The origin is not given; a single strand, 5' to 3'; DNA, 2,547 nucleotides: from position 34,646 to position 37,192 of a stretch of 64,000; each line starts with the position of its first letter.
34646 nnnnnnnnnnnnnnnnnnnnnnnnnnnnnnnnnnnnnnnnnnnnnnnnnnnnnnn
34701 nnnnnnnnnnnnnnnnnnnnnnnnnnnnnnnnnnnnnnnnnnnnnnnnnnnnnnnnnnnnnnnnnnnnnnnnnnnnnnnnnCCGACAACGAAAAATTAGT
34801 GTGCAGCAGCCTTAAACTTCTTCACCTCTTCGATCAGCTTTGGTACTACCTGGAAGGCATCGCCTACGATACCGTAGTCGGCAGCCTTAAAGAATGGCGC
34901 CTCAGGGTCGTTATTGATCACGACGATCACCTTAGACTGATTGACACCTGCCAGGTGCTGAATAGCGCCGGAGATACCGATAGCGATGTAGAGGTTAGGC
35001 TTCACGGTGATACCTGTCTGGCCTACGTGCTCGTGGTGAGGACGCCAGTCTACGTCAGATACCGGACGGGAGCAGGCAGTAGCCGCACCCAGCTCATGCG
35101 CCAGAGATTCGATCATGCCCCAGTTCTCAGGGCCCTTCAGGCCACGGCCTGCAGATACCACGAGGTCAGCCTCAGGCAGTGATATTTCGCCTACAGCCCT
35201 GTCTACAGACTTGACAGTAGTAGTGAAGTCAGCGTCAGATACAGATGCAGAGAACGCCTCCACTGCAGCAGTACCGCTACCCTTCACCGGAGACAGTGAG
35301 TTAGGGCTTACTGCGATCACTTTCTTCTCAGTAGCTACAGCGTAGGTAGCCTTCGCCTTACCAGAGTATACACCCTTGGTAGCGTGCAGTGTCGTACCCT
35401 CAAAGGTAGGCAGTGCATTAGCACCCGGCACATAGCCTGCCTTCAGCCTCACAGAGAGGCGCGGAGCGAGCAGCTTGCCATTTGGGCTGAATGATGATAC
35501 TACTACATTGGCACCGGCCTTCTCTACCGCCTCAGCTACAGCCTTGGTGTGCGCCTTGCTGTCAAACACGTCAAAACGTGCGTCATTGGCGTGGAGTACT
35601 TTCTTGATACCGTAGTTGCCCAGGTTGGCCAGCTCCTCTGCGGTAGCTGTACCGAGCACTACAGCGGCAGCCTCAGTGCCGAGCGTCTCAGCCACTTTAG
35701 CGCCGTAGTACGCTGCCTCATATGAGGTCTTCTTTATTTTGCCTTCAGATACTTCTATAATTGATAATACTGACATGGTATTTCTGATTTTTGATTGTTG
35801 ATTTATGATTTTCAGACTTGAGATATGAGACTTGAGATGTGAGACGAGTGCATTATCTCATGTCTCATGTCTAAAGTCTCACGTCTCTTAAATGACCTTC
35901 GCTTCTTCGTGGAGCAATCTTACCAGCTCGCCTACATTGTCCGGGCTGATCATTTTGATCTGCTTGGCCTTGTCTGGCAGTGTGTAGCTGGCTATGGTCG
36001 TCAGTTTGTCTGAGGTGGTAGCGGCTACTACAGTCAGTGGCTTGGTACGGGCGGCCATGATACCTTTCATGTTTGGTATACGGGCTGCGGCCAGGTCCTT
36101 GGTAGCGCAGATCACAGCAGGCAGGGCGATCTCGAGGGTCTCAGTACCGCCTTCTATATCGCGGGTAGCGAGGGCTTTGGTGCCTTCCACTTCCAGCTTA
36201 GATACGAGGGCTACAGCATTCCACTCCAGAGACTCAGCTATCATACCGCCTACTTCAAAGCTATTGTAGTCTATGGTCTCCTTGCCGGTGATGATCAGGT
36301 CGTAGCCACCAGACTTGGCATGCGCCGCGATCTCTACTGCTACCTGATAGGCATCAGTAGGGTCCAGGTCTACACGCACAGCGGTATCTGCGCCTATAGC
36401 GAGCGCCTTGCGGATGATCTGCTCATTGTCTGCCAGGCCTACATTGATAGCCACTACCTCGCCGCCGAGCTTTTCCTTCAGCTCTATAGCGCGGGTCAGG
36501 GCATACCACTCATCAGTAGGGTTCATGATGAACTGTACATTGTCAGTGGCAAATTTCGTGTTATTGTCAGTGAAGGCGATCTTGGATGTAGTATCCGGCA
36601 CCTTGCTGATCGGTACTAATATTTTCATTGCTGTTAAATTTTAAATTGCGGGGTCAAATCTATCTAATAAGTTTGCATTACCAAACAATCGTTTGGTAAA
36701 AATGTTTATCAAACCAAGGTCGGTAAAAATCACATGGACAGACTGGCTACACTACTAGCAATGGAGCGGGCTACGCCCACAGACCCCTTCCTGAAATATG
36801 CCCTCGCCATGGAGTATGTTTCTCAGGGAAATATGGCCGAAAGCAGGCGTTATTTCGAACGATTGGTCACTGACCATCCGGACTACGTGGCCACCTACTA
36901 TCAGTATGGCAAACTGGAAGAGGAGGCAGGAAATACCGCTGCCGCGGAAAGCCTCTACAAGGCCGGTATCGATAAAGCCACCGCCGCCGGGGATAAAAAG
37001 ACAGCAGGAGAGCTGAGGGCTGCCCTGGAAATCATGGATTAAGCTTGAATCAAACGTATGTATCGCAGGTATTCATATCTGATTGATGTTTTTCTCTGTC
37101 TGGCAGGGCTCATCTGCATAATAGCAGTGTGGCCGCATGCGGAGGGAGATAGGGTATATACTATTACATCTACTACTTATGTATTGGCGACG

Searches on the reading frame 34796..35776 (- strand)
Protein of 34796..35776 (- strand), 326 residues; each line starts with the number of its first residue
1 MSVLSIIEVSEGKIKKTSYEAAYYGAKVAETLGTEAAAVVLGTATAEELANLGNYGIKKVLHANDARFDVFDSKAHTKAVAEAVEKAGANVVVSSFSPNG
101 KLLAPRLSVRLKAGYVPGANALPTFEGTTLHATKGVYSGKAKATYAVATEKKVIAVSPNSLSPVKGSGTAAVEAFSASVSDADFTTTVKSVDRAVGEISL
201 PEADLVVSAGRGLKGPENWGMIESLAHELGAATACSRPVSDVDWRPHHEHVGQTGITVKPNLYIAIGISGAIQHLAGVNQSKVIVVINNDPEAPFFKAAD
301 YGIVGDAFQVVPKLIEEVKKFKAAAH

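Call 12: search_protein_families(library=ncbifam, proteins=[window:34796-35776:-])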
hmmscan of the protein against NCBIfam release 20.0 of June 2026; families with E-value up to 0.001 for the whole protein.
window:34796-35776:- (326 aa): 5 families
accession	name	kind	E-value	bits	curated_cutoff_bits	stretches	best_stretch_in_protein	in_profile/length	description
NF042970.1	AcrlCoAredClosAcrA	equivalog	1.5e-55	188.8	600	2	169-320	204-359/360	acryloyl-CoA reductase electron transfer subunit beta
NF008884.0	PRK11916.1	equivalog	2.6e-44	151.9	528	1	29-318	24-310/312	electron transfer flavoprotein subunit alpha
NF002889.0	PRK03363.1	equivalog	2.2e-43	148.8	549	1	29-316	24-309/313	electron transfer flavoprotein subunit alpha/FixB family protein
NF038209.1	mft_etfA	equivalog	6.9e-38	130.7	240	1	28-316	20-300/303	mycofactocin-associated electron transfer flavoprotein alpha subunit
NF051845.1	EtFlavAlphaProt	equivalog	1.7e-29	103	600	1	36-322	128-403/406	electron transfer flavoprotein subunit alpha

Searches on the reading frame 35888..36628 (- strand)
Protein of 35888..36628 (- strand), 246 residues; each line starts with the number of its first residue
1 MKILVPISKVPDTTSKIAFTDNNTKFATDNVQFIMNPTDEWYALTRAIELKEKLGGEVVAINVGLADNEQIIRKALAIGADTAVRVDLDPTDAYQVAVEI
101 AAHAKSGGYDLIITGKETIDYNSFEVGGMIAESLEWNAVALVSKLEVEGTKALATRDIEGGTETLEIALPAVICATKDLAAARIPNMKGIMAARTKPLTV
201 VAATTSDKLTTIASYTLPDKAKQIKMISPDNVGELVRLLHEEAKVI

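Call 12: search_protein_families(library=ncbifam, proteins=[window:35888-36628:-])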
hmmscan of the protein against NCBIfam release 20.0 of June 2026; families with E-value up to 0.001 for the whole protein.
window:35888-36628:- (246 aa): 5 families
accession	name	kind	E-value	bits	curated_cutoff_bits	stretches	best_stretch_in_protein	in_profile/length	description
NF042971.1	AcrlCoAredClosAcrB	equivalog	3.5e-30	104.9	475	1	1-205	1-209/266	acryloyl-CoA reductase electron transfer subunit gamma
NF040731.1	flavo_sub_EftB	exception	5e-28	98.2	445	1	2-204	1-206/260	electron transfer flavoprotein subunit beta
NF008998.0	PRK12342.1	equivalog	1.5e-25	90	338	1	1-241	1-247/254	electron transfer flavoprotein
NF002888.0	PRK03359.1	subfamily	7.2e-22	78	219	1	1-206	1-211/256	putative electron transfer flavoprotein FixA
TIGR04503.1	mft_etfB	hypoth_equivalog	2.1e-17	63.4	200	1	34-206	29-218/290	mycofactocin-associated electron transfer flavoprotein beta subunit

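Call 19: find_related_loci(query=window:35888-36628:-, collection=genome_contigs, flank=2500)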
Query window:35888-36628:- (246 aa) in genome_contigs; peptide patterns used: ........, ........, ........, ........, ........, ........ (x = any residue, [..] = any of these).
600 stretches matched a pattern (row limit reached: there are more); 590 encode a relative of the query (tblastn E <= 1e-3); the best 80 are kept; 80 distinct loci.
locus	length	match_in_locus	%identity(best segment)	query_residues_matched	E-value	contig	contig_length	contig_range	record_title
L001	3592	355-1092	99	1-246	3e-165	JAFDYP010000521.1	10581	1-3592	MAG: Bacteroidetes bacterium isolate SZAS-58 CK_MAG-92__521__length-10581, whole genome shotgun sequence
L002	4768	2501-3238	82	1-246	1e-137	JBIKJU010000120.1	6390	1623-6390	MAG: Chitinophagales bacterium isolate ME2014-07-04_3300034018_group5_bin157 Rohwer_bin585_scaffold_14088_c1, whole geno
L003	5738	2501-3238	82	1-246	3e-137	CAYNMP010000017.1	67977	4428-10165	MAG TPA_asm: uncultured Chitinophagaceae bacterium isolate SRP199154_co2_124 genome assembly, contig: NODE_242_length_67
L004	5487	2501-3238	80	1-246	2e-131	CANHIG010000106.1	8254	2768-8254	MAG: Bacteroidetes bacterium isolate RE-23may17-425 genome assembly, contig: RE-23may17-C46512, whole genome shotgun seq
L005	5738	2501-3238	77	1-246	4e-123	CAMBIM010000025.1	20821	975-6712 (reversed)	MAG: Chitinophaga pinensis isolate MiH-22jul19-236 genome assembly, contig: MiH-22jul19-C4876, whole genome shotgun sequ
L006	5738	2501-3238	76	1-246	7e-123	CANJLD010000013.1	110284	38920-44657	MAG: Bacteroidetes bacterium isolate RH-23may17-677 genome assembly, contig: RH-23may17-C1200, whole genome shotgun sequ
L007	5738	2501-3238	74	1-246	7e-120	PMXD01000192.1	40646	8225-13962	MAG: Bacteroidetes bacterium isolate bog_950 73.20110700_S3M.57_contig_5269, whole genome shotgun sequence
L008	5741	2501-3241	74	1-246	2e-119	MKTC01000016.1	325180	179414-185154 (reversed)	MAG: Bacteroidetes bacterium 37-13 scnpilot_p_inoc_scaffold_180, whole genome shotgun sequence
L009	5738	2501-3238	75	1-246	1e-118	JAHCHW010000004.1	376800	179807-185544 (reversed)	MAG: Chitinophagales bacterium isolate TGS_BAC7 BAC7_4, whole genome shotgun sequence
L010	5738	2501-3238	72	1-246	9e-112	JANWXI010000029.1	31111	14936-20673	MAG: Chitinophagales bacterium isolate SKYG42 NODE_29_length_31111_cov_4.935426, whole genome shotgun sequence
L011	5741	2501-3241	68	1-246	3e-109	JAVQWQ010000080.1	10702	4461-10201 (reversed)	MAG: Chitinophagales bacterium isolate SKYGB_h_bin9 NODE_80_length_10702_cov_2.606871, whole genome shotgun sequence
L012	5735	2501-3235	65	1-246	9e-100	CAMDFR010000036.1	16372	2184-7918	MAG: Chitinophaga pinensis isolate MiH-22jul19-357 genome assembly, contig: MiH-22jul19-C6904, whole genome shotgun sequ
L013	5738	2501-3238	64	1-246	2e-99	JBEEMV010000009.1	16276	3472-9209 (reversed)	MAG: Bacteroidota bacterium isolate comocreek_2019_sw_WHONDRS-S19S_0026_B_bin.5 scaffold_1307134, whole genome shotgun s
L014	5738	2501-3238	61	1-246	3e-97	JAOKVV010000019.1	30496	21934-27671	Vicingaceae bacterium isolate AH-660-G13 AH-660-G13_NODE_19, whole genome shotgun sequence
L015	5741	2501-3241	64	1-246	6e-97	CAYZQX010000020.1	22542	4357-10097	MAG TPA_asm: uncultured Chitinophagales bacterium isolate SRP173033_co1_345 genome assembly, contig: NODE_3808_length_22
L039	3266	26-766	61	1-246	3e-93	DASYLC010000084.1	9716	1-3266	MAG TPA_asm: Chitinophagaceae bacterium isolate SMAG_U4338 k141_3251832, whole genome shotgun sequence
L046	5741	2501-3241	60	1-246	4e-92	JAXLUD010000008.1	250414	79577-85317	MAG: Ferruginibacter sp. isolate STL-BAC21 C1.311.fa-8, whole genome shotgun sequence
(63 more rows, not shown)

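Call 25: search_protein_families(library=ncbifam, proteins=[L046:3317-3673:+])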
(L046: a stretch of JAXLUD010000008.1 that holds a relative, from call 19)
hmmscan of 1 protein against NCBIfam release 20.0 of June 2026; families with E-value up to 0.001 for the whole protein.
L046:3317-3673:+ (118 aa): 1 family
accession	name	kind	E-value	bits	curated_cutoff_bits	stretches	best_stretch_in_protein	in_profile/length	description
TIGR02436.1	TIGR02436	subfamily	1.6e-23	83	24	1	8-113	3-108/109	four helix bundle protein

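Call 32: find_related_loci(query=window:35888-36628:-, collection=metagenome_contigs, flank=2000)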
Query window:35888-36628:- (246 aa) in metagenome_contigs; peptide patterns used: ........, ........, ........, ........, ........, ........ (x = any residue, [..] = any of these).
600 stretches matched a pattern (row limit reached: there are more); 572 encode a relative of the query (tblastn E <= 1e-3); the best 80 are kept; 80 distinct loci.
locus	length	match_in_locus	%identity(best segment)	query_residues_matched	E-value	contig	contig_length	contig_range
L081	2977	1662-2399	89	1-246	2e-155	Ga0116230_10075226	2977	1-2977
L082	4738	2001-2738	78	1-246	5e-126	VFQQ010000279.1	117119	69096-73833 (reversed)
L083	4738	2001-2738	77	1-246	2e-122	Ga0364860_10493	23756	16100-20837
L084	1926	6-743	77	1-246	1e-130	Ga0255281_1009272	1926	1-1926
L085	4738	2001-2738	74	1-246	3e-119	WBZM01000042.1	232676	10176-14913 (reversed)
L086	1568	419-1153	65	1-246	3e-108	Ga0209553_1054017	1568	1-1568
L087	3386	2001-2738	61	1-246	3e-98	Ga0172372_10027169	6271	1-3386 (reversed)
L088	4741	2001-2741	62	1-246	1e-96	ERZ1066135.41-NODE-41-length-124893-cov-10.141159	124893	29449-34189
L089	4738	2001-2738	61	1-246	1e-96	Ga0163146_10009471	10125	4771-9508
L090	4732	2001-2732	61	3-246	5e-95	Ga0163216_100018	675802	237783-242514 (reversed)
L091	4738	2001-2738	60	1-246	3e-95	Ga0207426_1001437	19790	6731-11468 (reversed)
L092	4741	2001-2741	62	1-246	2e-95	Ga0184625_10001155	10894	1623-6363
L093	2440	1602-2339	61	1-246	1e-98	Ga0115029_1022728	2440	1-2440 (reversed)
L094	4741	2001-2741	61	1-246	6e-95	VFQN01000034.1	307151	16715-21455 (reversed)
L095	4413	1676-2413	60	1-246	1e-94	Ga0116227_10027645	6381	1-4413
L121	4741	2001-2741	60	1-246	4e-92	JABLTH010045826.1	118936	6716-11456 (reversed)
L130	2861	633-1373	59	1-246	2e-93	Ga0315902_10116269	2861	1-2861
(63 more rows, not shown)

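Call 35: find_encoding_contigs(protein=window:35888-36628:-, flank=3000, max_places=10)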
Protein window:35888-36628:- (246 aa): 6 contigs read that carry it; 4 places shown.
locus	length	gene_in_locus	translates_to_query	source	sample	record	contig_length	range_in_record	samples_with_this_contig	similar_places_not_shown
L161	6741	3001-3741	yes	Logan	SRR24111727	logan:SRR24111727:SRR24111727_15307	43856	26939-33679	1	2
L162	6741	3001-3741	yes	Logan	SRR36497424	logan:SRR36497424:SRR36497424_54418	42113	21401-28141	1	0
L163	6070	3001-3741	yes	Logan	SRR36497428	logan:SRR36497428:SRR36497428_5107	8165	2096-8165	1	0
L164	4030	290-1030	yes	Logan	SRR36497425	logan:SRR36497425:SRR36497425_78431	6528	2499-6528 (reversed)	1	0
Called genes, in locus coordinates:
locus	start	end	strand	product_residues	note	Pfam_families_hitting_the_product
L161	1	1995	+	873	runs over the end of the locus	PF01624:MutS_I, PF05188:MutS_II, PF05192:MutS_III, PF05190:MutS_IV, PF00488:MutS_V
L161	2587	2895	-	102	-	PF13424:TPR_12 (faint), PF13428:TPR_14 (faint), PF13432:TPR_16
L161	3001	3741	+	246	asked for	PF01012:ETF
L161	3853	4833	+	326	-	PF01012:ETF, PF00766:ETF_alpha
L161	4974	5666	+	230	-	-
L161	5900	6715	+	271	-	PF02548:Pantoate_transf, PF13714:PEP_mutase (weak)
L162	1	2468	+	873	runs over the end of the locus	PF01624:MutS_I, PF05188:MutS_II, PF05192:MutS_III, PF05190:MutS_IV, PF00488:MutS_V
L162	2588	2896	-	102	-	PF07719:TPR_2 (faint), PF13428:TPR_14 (faint), PF13432:TPR_16 (weak)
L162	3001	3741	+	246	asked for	PF01012:ETF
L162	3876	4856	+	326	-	PF01012:ETF, PF00766:ETF_alpha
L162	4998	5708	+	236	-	-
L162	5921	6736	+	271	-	PF02548:Pantoate_transf, PF13714:PEP_mutase (weak)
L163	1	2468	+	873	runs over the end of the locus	PF01624:MutS_I, PF05188:MutS_II, PF05192:MutS_III, PF05190:MutS_IV, PF00488:MutS_V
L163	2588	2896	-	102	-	PF07719:TPR_2 (faint), PF13428:TPR_14 (faint), PF13432:TPR_16 (weak)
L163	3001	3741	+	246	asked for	PF01012:ETF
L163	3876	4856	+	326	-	PF01012:ETF, PF00766:ETF_alpha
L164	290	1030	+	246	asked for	PF01012:ETF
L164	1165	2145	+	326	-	PF01012:ETF, PF00766:ETF_alpha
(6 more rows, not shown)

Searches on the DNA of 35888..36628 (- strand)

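Call 34: search_rna_families(sources=[L117, L055, L047, L158, L125, L151, L076, L128], threshold=evalue, max_evalue=1, show_alignments=2)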
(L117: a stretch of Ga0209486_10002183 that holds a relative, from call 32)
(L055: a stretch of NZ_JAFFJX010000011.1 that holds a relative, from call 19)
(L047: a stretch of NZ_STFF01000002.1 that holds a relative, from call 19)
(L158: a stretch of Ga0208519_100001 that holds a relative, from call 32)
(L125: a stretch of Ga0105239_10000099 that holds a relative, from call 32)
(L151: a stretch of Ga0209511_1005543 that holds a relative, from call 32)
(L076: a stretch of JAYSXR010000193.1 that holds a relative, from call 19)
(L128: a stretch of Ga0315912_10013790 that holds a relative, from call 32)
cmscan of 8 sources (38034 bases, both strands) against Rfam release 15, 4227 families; matches with E-value up to 1: 3.
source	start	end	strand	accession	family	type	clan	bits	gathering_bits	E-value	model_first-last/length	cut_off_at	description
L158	1746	1937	-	RF04119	MIR1858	Gene; miRNA;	-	37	137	0.0072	1-197/197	no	MIR1858 microRNA precursor family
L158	1766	1902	-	RF03964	mir-H1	Gene; miRNA;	-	30.9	97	0.28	1-85/85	no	mir-H1 microRNA precursor family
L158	1766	1902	+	RF03964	mir-H1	Gene; miRNA;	-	29.9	97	0.46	1-85/85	no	mir-H1 microRNA precursor family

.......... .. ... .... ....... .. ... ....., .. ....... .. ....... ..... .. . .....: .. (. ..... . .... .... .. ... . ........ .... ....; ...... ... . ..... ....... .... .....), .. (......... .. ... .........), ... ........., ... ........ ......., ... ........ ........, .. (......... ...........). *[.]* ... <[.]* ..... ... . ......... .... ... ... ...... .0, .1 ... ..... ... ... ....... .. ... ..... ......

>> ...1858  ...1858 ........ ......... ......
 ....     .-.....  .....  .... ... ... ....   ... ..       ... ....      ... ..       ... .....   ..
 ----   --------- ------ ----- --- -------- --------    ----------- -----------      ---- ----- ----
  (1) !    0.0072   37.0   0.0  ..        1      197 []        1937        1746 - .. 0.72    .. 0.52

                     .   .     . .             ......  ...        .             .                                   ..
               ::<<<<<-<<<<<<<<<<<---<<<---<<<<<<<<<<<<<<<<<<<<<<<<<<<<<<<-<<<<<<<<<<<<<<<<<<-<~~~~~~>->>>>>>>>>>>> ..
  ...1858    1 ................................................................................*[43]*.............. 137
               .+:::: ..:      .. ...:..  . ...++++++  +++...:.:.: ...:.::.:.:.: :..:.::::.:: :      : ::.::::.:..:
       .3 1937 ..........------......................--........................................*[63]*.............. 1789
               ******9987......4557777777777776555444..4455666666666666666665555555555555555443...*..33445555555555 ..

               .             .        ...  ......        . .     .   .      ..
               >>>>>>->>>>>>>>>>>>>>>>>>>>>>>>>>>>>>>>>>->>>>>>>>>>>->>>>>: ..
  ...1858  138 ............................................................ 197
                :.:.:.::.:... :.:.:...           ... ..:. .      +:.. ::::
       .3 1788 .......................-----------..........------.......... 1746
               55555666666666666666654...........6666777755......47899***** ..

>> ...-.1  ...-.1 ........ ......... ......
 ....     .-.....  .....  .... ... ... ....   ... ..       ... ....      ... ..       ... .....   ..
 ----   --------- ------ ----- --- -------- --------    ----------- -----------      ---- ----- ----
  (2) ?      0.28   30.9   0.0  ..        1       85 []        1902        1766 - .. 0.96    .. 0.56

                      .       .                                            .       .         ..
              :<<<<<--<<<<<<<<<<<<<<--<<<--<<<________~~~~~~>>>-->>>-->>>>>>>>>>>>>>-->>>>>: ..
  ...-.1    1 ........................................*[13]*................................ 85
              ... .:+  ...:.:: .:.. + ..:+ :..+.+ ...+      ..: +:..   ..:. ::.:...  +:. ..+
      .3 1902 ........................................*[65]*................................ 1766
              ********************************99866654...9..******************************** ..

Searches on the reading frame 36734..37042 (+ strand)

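Call 12: search_protein_families(library=ncbifam, proteins=[window:36734-37042:+])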
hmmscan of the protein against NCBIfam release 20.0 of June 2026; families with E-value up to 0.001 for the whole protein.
window:36734-37042:+ (102 aa): 4 families
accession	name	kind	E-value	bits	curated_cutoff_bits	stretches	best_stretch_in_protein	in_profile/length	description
NF047371.1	FlcA_CTERM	equivalog_domain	1.3e-05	23.9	300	1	31-84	326-379/646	periplasmic flagellar collar protein FlcA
TIGR02917.1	PEP_TPR_lipo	equivalog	0.00012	20.1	312.2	1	5-77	350-423/899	XrtA/PEP-CTERM system TPR-repeat protein PrsT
TIGR00540.1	TPR_hemY_coli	hypoth_equivalog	0.00015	20.7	142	1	6-77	314-384/385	heme biosynthesis-associated TPR protein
NF033920.0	C39_PA2778_fam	equivalog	0.00043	19.8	150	1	12-79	184-251/255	PA2778 family cysteine peptidase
